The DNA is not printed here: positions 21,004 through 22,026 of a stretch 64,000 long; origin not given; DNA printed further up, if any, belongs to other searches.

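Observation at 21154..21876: Orphan 240-aa Gly/Ala-rich membrane protein with Cys cluster in a lower-GC island between tctC and an ABC operon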

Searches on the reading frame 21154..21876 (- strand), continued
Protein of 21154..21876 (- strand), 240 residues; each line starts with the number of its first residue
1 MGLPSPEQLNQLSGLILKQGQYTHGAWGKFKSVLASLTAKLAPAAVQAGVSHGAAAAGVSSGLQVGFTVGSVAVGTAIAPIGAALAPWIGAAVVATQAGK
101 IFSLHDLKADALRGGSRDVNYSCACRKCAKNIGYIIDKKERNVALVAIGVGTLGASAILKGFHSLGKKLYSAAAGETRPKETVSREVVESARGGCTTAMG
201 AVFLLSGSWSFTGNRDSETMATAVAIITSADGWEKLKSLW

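Call 81: list_cluster_members(proteins=[P0120, P0121, P0126, P0129, P0138, P0106, P0107, P0112, P0093, P0096])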
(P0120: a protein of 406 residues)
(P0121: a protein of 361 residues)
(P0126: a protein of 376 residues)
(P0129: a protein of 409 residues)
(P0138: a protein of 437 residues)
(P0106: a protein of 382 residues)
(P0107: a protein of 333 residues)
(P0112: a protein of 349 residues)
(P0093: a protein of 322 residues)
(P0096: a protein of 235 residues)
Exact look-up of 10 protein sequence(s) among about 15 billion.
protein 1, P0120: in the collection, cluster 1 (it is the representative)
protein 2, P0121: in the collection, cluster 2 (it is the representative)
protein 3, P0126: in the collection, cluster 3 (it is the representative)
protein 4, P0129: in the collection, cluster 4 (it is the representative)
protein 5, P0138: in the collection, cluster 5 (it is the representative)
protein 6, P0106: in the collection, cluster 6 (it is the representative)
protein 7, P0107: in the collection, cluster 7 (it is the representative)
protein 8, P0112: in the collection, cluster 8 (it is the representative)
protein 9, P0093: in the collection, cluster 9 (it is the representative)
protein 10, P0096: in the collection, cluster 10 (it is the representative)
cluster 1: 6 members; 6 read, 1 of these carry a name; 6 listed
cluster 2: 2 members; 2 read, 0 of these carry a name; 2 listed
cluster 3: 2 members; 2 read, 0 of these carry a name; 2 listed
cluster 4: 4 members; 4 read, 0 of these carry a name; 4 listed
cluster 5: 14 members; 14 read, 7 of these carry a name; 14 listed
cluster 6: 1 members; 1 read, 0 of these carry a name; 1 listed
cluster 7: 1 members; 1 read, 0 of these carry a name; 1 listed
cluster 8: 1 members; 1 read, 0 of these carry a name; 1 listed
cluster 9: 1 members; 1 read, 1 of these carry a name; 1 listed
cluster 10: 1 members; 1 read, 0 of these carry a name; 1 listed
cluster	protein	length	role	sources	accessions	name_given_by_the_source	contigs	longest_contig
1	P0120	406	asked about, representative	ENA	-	-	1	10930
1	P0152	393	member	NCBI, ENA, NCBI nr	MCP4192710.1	MAG: hypothetical protein GY768_19005 [Planctomycetaceae bacterium] | hypothetical protein [Planctomycetaceae bacterium]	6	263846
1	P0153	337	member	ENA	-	-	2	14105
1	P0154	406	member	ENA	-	-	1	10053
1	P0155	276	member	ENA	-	-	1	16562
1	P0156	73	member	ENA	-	-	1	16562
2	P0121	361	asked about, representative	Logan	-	-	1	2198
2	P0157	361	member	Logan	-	-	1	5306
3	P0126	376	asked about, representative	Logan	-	-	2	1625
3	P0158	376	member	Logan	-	-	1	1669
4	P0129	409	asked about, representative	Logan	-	-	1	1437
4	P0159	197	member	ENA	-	-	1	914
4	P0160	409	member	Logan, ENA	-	-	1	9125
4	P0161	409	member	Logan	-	-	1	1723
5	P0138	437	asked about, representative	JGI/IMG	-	hypothetical protein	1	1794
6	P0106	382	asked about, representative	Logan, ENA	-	-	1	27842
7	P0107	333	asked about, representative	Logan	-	-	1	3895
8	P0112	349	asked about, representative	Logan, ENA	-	-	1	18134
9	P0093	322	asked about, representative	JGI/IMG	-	hypothetical protein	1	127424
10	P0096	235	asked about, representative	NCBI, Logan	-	-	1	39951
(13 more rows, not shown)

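Call 82: find_encoding_contigs(protein=P0152, flank=10000, max_places=1)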
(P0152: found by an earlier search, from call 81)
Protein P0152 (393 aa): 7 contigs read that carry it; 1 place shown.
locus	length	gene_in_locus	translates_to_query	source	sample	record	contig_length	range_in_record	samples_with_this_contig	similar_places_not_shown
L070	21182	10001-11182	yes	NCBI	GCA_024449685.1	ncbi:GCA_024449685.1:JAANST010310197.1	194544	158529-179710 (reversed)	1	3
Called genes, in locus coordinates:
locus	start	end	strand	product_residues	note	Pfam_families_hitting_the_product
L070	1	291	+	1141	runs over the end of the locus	PF12795:MscS_porin, PF12794:MscS_TM, PF21088:MS_channel_1st (weak), PF00924:MS_channel_2nd, PF21082:MS_channel_3rd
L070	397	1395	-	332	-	PF03009:GDPD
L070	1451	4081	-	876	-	PF01553:Acyltransferase, PF00501:AMP-binding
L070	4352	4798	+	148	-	-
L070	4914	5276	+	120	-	PF01740:STAS, PF13466:STAS_2 (weak)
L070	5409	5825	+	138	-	PF13581:HATPase_c_2, PF02518:HATPase_c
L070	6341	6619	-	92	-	-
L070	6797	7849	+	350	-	PF01636:APH, PF02958:EcKL, PF07914:DUF1679 (weak)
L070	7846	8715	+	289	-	PF00459:Inositol_P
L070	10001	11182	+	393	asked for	PF01363:FYVE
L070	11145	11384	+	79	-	-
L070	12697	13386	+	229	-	-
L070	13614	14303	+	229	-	-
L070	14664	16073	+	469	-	-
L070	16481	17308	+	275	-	PF00702:Hydrolase, PF13419:HAD_2 (weak)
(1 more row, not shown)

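Call 83: find_encoding_contigs(protein=P0096, flank=10000, max_places=1)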
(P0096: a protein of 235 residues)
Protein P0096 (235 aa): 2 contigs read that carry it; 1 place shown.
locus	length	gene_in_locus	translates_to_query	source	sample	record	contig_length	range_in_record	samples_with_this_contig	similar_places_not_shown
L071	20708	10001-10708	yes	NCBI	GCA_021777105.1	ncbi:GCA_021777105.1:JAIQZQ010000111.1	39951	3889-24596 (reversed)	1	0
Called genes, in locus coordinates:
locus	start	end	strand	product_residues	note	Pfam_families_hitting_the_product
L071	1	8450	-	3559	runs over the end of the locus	PF00668:Condensation, PF00501:AMP-binding, PF13193:AMP-binding_C, PF00550:PP-binding, PF00668:Condensation, PF00501:AMP-binding, PF13193:AMP-binding_C, PF00550:PP-binding, +11 more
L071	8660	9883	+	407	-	PF13173:AAA_14, PF13635:DUF4143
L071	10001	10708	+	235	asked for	-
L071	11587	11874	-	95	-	PF21716:dnstrm_HI1420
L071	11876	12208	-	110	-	PF05973:Gp49 (weak)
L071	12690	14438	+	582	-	PF02776:TPP_enzyme_N, PF00205:TPP_enzyme_M, PF02775:TPP_enzyme_C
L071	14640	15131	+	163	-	PF01842:ACT, PF22629:ACT_AHAS_ss, PF13710:ACT_5, PF10369:ALS_ss_C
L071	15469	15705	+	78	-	-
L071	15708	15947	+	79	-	-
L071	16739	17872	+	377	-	PF26550:Tricorn_2nd (faint), PF07676:PD40 (faint)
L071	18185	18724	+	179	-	PF04982:TM_HPP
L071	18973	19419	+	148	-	PF18905:DUF5661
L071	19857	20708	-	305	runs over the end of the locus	PF00072:Response_reg, PF00990:GGDEF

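Call 84: find_encoding_contigs(protein=P0106, flank=10000, max_places=1)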
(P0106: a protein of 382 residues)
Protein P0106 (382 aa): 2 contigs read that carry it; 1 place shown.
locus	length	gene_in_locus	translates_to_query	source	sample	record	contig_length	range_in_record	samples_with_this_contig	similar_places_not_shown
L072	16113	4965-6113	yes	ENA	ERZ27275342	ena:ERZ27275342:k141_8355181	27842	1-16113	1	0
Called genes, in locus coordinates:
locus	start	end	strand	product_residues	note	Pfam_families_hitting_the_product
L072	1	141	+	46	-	?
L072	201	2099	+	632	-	PF02784:Orn_Arg_deC_N, PF17810:Arg_decarb_HB, PF17944:Arg_decarbox_C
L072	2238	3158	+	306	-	PF00491:Arginase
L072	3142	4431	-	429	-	PF07690:MFS_1, PF13000:Acatn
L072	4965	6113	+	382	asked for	-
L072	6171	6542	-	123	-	PF16732:ComP_DUS (weak)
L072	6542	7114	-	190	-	-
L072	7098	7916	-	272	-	-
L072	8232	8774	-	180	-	-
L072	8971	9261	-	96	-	PF05488:PAAR_motif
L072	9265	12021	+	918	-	PF01624:MutS_I, PF05188:MutS_II, PF05192:MutS_III, PF05190:MutS_IV, PF00488:MutS_V, PF27441:MutS_C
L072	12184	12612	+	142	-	-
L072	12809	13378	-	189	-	PF00849:PseudoU_synth_2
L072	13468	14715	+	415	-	PF00180:Iso_dh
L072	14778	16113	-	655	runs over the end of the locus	-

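Call 94: predict_structure(alignment_id=A4)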
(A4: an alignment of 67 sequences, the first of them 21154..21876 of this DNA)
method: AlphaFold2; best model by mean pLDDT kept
length: 240 residues; sequences in the alignment: 67
mean_pLDDT: 80.7   pTM: 0.77
mean pLDDT of the five models: 80.7, 77.3, 76.4, 75.9, 75.0
residues with pLDDT >= 90: 112; 70-90: 74; 50-70: 23; < 50: 31
segments of 3 or more residues with pLDDT < 50: 52-79
pLDDT, mean of each block of 10 residues (from residue 1): 88 91 91 87 57 43 36 41 63 78 96 86 96 97 85 78 84 91 98 97 89 74 96 96
secondary structure, 60 per line:
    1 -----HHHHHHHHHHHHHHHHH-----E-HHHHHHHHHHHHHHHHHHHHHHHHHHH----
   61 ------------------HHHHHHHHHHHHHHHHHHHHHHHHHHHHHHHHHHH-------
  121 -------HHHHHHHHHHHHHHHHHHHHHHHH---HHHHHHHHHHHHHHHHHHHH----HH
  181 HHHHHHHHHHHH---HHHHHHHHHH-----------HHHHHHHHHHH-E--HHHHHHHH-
elements in order: H6-22 H30-56 H79-113 H128-151 H155-174 H179-192 H196-205 H217-227 H232-239

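Call 103: find_encoding_contigs(protein=P0093, flank=10000, max_places=1)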
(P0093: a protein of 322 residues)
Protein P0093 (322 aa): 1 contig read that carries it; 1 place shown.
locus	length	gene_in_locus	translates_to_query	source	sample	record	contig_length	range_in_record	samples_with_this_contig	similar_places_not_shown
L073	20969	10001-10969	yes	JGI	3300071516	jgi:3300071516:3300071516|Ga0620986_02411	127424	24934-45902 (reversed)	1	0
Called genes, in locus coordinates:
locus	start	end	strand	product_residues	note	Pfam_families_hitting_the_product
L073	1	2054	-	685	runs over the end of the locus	PF00578:AhpC-TSA (weak)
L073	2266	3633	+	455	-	PF01839:FG-GAP (faint), PF13517:FG-GAP_3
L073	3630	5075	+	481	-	PF13424:TPR_12 (faint), PF13429:TPR_15 (faint), PF23914:TPR_CcmH_CycH (faint), PF00515:TPR_1 (faint), PF13428:TPR_14 (weak), PF13432:TPR_16, PF14559:TPR_19 (weak), PF13432:TPR_16, +7 more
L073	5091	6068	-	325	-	PF07963:N_methyl, PF07596:SBP_bac_10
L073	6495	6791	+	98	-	PF07719:TPR_2 (faint), PF13432:TPR_16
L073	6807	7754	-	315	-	PF07963:N_methyl (weak), PF07596:SBP_bac_10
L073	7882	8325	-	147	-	PF13620:CarboxypepD_reg (weak)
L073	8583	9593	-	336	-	PF08240:ADH_N, PF00107:ADH_zinc_N (weak)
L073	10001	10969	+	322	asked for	-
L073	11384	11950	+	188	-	-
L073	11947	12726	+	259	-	-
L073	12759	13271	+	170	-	-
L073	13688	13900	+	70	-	-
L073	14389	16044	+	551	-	-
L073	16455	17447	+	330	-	PF02931:Neur_chan_LBD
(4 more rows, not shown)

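Call 104: search_dna_similar(query=L068:3418-4821:-, collection=plasmids, mode=protein, max_evalue=1e-20, max_rows=25)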
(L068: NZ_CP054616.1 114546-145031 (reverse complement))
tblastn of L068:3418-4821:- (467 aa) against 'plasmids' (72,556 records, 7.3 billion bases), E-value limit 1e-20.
Records with a match: 171; places in all: 179; records where one place covers at least 80% of the query: 143.
Best place of each record, by identity: >=99% 1; 80-90% 2; <60% 168.
By first word of the organism name: Rhizobium 76; Leisingera 18; Sinorhizobium 10; Mesorhizobium 7; Azospirillum 5; Caballeronia 5; Paracoccus 5; Burkholderia 4; Paraburkholderia 3; Rhodovulum 3; and 25 more.
By predicted mobility (MOB-suite, as given by PLSDB): non-mobilizable 96; conjugative 64; mobilizable 11.
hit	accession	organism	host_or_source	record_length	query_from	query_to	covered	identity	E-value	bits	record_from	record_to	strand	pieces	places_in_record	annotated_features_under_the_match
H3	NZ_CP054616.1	Azospirillum oryzae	cell culture,soil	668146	1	467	100%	100.0%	0e+0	781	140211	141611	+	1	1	tssL: type VI secretion system protein TssL, long form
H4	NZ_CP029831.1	Azospirillum ramasamyi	single cell,Cow dung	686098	1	467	100%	89.3%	0e+0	707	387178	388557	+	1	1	tssL: type VI secretion system protein TssL, long form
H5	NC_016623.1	Azospirillum lipoferum 4B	-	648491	1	467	100%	88.7%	0e+0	699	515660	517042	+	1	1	tssL: type VI secretion system protein TssL, long form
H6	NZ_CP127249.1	Parasedimentitalea psychrophila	single cell, bacteria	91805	14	465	97%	38.0%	7e-73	257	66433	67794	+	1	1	icmH: type IVB secretion system protein IcmH/DotU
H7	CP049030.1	Rhodobacteraceae bacterium SC52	Apostichopus japonicus,pure ...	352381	14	467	97%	35.4%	3e-66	238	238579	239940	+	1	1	tssL: type VI secretion system protein TssL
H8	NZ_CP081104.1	Ruegeria conchae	-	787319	92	465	80%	41.7%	2e-72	256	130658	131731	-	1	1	icmH: type IVB secretion system protein IcmH/DotU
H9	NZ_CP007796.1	Azospirillum argentinense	Triticum aestivum L.,Root,wheat ...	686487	93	466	80%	41.7%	6e-71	251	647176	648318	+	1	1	icmH: type IVB secretion system protein IcmH/DotU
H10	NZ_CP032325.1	Azospirillum argentinense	soil sample,Agricultural field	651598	93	466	80%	41.4%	5e-70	248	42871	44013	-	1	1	icmH: type IVB secretion system protein IcmH/DotU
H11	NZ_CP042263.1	Qingshengfaniella alkalisoli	cell culture,saline soil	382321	92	467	81%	40.7%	1e-71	253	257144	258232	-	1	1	tssL: type VI secretion system protein TssL, long form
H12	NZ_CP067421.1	Skermanella sp. TT6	Homo sapiens,single cell,skin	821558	92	467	81%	40.4%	2e-73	258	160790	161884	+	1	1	icmH: type IVB secretion system protein IcmH/DotU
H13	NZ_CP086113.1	Skermanella rosea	single cell,hydrocarbon-contaminated ...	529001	92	467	81%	40.2%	2e-71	253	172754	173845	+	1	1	icmH: type IVB secretion system protein IcmH/DotU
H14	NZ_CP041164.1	Leisingera aquaemixtae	cell culture,Biocathode MCL, marine ...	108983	92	465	80%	40.4%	3e-66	238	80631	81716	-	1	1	tssL: type VI secretion system protein TssL, long form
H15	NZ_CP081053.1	Leisingera aquaemixtae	-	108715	92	465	80%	40.4%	4e-66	238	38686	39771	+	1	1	tssL: type VI secretion system protein TssL, long form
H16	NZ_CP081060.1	Leisingera aquaemixtae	-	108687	92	465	80%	40.4%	4e-66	237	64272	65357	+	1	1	tssL: type VI secretion system protein TssL, long form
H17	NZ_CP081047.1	Leisingera aquaemixtae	-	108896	92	465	80%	40.4%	5e-66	237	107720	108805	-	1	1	none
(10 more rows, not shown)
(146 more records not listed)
